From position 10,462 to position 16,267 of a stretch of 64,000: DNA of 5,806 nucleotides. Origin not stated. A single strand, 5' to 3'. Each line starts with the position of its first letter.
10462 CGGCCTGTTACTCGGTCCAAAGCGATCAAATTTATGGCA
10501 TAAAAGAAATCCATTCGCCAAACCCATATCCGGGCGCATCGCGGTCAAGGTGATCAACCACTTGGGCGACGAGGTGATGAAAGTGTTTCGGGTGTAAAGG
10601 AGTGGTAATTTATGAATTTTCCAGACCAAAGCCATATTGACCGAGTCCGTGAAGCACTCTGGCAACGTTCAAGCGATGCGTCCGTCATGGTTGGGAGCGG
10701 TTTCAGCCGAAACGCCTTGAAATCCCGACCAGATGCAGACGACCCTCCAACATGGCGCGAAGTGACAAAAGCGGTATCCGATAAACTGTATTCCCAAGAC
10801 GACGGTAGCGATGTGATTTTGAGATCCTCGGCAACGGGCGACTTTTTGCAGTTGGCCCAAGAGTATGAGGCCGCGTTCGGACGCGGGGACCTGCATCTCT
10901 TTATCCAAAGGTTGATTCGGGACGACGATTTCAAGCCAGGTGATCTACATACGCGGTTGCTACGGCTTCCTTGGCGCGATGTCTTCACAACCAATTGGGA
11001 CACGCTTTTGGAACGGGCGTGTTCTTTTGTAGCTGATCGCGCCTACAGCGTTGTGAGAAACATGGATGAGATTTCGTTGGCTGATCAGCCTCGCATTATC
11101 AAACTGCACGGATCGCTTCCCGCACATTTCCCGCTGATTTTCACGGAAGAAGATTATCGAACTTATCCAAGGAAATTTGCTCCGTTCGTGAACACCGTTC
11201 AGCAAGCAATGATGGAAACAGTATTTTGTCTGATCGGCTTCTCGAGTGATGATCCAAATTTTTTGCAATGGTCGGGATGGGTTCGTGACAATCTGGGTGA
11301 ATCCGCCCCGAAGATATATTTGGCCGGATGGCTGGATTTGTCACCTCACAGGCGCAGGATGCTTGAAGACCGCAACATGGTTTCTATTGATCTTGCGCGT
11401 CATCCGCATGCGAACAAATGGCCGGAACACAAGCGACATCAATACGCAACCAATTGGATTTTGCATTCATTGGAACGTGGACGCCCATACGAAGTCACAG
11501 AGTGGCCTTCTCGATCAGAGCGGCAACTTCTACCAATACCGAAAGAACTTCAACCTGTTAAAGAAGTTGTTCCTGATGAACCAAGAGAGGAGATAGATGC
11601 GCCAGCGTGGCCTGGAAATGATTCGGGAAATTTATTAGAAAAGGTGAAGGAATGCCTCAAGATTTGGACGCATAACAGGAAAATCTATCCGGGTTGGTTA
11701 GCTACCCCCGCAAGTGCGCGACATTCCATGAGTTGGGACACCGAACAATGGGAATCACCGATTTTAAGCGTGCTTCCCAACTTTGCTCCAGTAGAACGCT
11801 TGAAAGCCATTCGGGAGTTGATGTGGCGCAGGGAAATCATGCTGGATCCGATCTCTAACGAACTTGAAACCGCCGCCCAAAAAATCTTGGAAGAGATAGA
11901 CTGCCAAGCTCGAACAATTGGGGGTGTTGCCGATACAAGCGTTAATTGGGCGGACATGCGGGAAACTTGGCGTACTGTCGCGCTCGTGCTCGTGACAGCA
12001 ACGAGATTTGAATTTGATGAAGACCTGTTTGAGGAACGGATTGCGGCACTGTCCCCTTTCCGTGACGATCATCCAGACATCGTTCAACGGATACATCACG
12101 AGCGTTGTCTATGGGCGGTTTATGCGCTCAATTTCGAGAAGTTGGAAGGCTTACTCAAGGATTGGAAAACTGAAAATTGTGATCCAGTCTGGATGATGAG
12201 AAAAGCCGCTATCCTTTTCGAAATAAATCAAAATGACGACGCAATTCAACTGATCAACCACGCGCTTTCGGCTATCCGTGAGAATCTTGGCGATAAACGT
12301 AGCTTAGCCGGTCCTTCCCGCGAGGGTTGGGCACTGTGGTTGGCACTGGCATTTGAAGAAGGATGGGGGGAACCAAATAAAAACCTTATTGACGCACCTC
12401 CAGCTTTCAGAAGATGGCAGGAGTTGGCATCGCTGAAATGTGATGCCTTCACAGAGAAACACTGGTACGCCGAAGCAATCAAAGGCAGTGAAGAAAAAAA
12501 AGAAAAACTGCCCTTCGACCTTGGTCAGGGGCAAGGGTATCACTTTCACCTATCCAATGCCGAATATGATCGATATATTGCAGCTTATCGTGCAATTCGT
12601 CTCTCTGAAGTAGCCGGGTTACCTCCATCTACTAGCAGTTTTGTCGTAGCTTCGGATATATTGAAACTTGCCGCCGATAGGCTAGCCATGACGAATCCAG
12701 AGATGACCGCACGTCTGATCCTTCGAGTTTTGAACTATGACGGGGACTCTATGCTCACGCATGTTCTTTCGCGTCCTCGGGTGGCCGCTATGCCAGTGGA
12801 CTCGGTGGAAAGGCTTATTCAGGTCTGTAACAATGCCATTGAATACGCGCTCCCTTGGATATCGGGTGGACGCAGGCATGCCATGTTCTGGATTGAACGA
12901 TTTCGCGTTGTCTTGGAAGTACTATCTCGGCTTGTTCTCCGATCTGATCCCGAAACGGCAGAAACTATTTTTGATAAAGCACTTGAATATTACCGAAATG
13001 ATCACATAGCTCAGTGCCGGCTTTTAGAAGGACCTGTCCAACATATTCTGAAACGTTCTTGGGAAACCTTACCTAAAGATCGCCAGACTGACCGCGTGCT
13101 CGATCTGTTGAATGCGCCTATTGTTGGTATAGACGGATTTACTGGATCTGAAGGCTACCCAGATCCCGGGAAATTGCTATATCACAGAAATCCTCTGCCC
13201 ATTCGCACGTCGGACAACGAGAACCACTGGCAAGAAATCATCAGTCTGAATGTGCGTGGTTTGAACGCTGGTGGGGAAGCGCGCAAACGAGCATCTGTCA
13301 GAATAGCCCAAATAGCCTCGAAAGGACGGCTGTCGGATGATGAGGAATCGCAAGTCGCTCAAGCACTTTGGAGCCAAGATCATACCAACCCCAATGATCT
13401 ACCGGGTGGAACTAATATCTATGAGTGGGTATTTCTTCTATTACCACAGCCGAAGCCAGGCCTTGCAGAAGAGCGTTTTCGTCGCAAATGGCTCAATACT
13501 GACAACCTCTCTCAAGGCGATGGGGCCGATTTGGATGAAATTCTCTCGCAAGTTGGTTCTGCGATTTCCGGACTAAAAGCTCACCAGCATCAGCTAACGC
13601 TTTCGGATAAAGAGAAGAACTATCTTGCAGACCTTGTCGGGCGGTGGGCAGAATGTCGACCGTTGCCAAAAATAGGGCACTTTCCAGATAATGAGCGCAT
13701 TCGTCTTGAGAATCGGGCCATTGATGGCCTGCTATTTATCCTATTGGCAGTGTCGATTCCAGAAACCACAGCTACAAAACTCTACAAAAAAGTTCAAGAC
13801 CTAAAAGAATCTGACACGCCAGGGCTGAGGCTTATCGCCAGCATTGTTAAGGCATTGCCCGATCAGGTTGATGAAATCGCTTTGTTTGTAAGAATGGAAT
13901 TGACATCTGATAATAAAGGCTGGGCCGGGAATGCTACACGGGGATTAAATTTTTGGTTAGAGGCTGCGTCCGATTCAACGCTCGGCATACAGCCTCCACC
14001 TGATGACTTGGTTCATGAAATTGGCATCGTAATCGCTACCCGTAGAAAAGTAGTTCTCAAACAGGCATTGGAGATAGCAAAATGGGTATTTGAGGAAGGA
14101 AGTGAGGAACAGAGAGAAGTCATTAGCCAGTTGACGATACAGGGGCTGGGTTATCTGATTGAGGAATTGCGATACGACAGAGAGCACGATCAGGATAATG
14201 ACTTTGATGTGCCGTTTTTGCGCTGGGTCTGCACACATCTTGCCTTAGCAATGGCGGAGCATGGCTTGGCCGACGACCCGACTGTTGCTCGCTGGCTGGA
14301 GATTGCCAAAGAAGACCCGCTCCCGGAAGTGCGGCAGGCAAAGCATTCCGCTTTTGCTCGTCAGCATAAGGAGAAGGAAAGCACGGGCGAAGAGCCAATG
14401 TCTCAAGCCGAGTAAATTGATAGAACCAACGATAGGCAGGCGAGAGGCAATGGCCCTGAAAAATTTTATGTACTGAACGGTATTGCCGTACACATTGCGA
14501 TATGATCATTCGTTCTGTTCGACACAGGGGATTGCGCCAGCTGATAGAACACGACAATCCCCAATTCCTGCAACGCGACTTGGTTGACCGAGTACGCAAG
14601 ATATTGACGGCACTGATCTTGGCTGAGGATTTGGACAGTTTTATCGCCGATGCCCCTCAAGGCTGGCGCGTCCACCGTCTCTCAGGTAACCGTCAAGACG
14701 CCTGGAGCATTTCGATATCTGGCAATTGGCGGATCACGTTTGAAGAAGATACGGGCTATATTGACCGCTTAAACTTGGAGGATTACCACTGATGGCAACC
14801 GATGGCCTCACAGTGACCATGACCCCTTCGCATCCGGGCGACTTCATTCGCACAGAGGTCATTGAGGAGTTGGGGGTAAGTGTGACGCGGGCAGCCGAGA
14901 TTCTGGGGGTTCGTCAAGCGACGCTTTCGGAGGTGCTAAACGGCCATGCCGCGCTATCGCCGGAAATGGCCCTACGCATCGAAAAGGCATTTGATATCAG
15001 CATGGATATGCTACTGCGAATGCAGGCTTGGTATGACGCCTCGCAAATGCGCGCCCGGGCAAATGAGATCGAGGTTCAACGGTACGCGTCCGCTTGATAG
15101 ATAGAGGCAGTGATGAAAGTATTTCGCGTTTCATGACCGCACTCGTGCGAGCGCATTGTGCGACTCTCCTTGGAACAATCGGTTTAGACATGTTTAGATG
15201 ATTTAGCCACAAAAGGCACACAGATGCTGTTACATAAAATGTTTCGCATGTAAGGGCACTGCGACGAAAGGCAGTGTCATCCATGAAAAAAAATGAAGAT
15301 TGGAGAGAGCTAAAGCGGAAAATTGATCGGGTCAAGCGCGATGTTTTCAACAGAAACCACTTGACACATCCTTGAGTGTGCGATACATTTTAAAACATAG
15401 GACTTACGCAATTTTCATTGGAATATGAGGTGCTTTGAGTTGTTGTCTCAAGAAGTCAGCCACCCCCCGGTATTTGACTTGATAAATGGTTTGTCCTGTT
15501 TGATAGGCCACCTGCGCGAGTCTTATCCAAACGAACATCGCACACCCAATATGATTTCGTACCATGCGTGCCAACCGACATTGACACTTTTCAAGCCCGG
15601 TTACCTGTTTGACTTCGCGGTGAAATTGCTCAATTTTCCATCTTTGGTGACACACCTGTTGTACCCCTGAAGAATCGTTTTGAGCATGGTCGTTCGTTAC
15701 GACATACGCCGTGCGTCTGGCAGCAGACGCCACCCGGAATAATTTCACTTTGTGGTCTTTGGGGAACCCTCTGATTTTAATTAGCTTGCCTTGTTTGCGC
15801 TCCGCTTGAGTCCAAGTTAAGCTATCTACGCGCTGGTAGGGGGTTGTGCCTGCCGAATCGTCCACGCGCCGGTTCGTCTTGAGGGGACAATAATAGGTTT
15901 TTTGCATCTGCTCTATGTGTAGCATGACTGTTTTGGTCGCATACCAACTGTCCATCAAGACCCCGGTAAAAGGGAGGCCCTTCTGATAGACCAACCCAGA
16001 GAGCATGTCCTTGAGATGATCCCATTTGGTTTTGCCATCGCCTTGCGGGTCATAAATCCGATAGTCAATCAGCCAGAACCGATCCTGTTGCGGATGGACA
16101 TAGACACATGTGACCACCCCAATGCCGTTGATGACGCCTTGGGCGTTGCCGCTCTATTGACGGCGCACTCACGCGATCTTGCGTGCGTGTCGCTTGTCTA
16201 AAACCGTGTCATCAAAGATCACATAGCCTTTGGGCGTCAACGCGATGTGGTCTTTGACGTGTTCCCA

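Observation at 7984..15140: Mod 3' terminus present in three direct copies delimiting two defence/TA cargo modules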

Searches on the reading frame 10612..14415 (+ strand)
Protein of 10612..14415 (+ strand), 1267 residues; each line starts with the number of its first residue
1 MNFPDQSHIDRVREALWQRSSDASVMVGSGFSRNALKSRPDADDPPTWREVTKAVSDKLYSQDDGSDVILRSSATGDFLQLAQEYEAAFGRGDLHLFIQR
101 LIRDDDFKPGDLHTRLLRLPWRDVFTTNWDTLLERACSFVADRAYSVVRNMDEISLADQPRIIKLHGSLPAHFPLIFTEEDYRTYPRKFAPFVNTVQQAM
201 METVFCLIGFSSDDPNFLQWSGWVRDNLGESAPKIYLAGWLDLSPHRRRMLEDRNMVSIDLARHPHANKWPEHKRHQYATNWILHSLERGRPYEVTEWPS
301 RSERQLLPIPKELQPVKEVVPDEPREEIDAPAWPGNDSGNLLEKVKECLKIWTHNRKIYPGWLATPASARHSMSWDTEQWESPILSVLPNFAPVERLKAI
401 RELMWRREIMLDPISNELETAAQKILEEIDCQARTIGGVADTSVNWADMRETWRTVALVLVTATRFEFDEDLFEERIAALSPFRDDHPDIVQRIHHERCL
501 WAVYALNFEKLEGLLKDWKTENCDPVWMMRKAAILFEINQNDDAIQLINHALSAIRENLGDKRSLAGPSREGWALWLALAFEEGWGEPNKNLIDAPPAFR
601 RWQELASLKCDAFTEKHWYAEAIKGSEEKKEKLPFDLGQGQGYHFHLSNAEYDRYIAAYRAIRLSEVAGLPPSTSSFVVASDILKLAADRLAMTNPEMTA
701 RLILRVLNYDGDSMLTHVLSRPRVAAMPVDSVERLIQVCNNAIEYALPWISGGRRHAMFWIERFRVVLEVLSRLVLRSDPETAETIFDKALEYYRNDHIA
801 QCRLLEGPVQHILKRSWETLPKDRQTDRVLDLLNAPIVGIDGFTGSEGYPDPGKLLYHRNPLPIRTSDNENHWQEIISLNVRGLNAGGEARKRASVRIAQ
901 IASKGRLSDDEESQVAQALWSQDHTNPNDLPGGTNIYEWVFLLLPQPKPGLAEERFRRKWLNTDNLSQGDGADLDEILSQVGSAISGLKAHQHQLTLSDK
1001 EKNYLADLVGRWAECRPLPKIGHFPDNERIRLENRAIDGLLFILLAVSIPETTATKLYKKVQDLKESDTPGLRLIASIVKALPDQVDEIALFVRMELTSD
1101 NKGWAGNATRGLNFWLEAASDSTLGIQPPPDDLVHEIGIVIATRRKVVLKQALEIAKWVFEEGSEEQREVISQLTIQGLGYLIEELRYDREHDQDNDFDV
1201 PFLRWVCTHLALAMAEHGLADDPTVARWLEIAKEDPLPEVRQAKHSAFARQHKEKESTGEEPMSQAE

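Call 5: search_protein_families(library=pfam, proteins=[window:10612-14415:+], max_evalue=0.01)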
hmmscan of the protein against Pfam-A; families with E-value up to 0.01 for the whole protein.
window:10612-14415:+ (1267 aa): 2 families
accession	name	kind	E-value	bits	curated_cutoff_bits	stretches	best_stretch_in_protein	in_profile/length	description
PF13289.12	SIR2_2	-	2.5e-18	67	24.5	1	124-256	3-138/141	SIR2-like domain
PF13424.12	TPR_12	-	0.0063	17.1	30.1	0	530-563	8-41/77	Tetratricopeptide repeat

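Call 7: search_protein_families(library=padloc, proteins=[window:10612-14415:+], max_evalue=0.01)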
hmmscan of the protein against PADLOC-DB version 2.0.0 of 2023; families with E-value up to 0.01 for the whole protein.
window:10612-14415:+ (1267 aa): 7 families
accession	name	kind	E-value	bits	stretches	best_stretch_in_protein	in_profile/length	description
PDLC02184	Dsr2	-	5.1e-187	622.3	1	7-1231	11-1205/1222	-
PDLC00407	ThsA1|ThsA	-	6.1e-19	66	1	66-236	48-220/478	STALD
PDLC00409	ThsA1|ThsA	-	6.3e-13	46.6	1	76-217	59-202/242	STALD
PDLC04968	PDC-S25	-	1.7e-07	28.6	1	124-188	143-205/517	-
PDLC03856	LmuA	-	0.00022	18.5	1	118-214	112-207/433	-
PDLC02419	Aga_SIR2-PNTD1-PNTD2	-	0.0032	14.3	1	123-167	122-172/558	Class I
PDLC02420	Aga_SIR2-PNTD1-PNTD2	-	0.0034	13.6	1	121-214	132-225/1010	Class I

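Call 8: search_protein_families(library=ncbifam, proteins=[window:10612-14415:+], max_evalue=0.01)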
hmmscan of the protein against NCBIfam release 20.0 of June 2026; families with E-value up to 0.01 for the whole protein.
window:10612-14415:+ (1267 aa): 1 family
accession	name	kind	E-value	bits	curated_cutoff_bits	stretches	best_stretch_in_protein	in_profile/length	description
NF041819.1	Dsr2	equivalog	2.2e-190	635.5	1400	1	7-1232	6-1202/1215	anti-phage defense-associated sirtuin Dsr2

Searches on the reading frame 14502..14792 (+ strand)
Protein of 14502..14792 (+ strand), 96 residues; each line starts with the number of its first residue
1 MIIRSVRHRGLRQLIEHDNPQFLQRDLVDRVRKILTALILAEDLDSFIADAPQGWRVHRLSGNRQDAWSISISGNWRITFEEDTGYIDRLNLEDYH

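Call 5: search_protein_families(library=pfam, proteins=[window:14502-14792:+], max_evalue=0.01)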
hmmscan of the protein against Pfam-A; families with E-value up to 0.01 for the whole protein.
window:14502-14792:+ (96 aa): 1 family
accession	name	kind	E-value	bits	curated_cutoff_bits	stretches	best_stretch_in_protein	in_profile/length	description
PF05015.19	HigB-like_toxin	-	7.4e-09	36.4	27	1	5-96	2-91/91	RelE-like toxin of type II toxin-antitoxin system HigB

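Call 8: search_protein_families(library=ncbifam, proteins=[window:14502-14792:+], max_evalue=0.01)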
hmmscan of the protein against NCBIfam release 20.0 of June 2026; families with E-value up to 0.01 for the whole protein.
window:14502-14792:+ (96 aa): 1 family
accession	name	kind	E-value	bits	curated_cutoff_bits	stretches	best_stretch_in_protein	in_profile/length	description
TIGR02385.1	RelE_StbE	subfamily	0.0062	17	27.9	1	27-81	15-69/88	type II toxin-antitoxin system mRNA interferase toxin, RelE/StbE family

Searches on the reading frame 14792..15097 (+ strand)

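Call 5: search_protein_families(library=pfam, proteins=[window:14792-15097:+], max_evalue=0.01)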
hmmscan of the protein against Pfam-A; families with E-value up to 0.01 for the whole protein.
window:14792-15097:+ (101 aa): 5 families
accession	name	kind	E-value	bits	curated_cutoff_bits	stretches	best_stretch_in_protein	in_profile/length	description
PF01381.28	HTH_3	-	1.1e-10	41.8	23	1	24-73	5-54/55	Helix-turn-helix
PF13560.12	HTH_31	-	0.00029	21.5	27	1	25-70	11-57/64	Helix-turn-helix domain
PF15943.11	YdaS_toxin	-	0.00071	19.8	30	1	23-67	4-47/65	Bacterial toxin YdaS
PF22083.2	I-HmuI_NUMOD-like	-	0.0019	18.2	27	1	30-52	14-36/46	DNA endonuclease I-HmuI-like, NUMOD-like domain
PF20432.4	Xre-like-HTH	-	0.0073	17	25.8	0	23-58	18-53/63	Antitoxin Xre-like helix-turn-helix domain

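Call 8: search_protein_families(library=ncbifam, proteins=[window:14792-15097:+], max_evalue=0.01)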
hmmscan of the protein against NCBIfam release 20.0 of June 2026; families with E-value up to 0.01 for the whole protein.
window:14792-15097:+ (101 aa): 3 families
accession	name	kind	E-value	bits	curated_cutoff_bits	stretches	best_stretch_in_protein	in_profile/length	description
TIGR02607.1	antidote_HigA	equivalog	8.4e-26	89.6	47.7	1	10-87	2-79/81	HigA family addiction module antitoxin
NF003162.0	PRK04140.1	equivalog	0.00024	20.2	263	1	22-71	133-182/317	transcriptional regulator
NF041951.1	phage_RstR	subfamily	0.0018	18.5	80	1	26-93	13-81/108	RstR family transcriptional repressor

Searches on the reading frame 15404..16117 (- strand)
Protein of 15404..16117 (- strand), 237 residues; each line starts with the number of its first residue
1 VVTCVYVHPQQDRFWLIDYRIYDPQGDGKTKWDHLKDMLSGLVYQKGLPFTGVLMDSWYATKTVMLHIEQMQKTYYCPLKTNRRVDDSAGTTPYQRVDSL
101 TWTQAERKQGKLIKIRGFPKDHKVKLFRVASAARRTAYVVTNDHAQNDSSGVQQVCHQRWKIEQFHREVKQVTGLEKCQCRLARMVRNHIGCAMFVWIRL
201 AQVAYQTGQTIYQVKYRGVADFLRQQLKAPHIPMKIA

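Call 5: search_protein_families(library=pfam, proteins=[window:15404-16117:-], max_evalue=0.01)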
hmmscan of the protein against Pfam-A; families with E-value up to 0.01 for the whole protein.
window:15404-16117:- (237 aa): 4 families
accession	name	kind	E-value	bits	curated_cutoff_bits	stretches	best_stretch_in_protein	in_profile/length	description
PF01609.27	DDE_Tnp_1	-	1.9e-09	38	23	1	52-192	79-193/200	Transposase DDE domain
PF13701.12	DDE_Tnp_1_4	-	3.4e-06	26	34.7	1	36-210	199-372/435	Transposase DDE domain group 1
PF04693.18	DDE_Tnp_2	-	0.0003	20.6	20.2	1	29-189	166-302/327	Archaeal putative transposase ISC1217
PF13546.12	DDE_5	-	0.00032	20.8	27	1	28-85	157-214/272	DDE superfamily endonuclease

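Call 8: search_protein_families(library=ncbifam, proteins=[window:15404-16117:-], max_evalue=0.01)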
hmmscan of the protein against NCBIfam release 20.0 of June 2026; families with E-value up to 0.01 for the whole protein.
window:15404-16117:- (237 aa): 10 families
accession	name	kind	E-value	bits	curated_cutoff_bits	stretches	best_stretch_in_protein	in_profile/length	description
NF049921.1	transpos_IS701_2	equivalog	3.3e-76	256.7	250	1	1-230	98-317/318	IS701 family transposase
NF033540.2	transpos_IS701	equivalog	2.1e-17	63.4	150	1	20-197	136-356/363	IS701 family transposase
NF049925.1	transpos_IS4_4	equivalog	1.5e-13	50.3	250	1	30-200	191-367/449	IS4 family transposase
NF033592.1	transpos_IS4_1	equivalog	1.6e-13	50.5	115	1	53-196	180-324/332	IS4 family transposase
NF049999.1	transpos_IS701_3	equivalog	3.7e-10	39.3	170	1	121-228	274-392/412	IS701 family transposase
NF033539.1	transpos_IS1380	equivalog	1.1e-07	30.9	180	1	53-190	211-360/419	IS1380 family transposase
NF033590.1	transpos_IS4_3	equivalog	5.9e-06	25.5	160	1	156-208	275-327/405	IS4 family transposase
NF033591.1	transpos_IS4_2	equivalog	0.00016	20.9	152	1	67-183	137-260/340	IS4 family transposase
NF033541.0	transpos_ISH3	equivalog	0.0023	17.1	225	1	23-193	121-289/298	ISH3 family transposase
NF033580.1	transpos_IS5_3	equivalog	0.006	16.1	110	0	133-196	191-255/258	IS5 family transposase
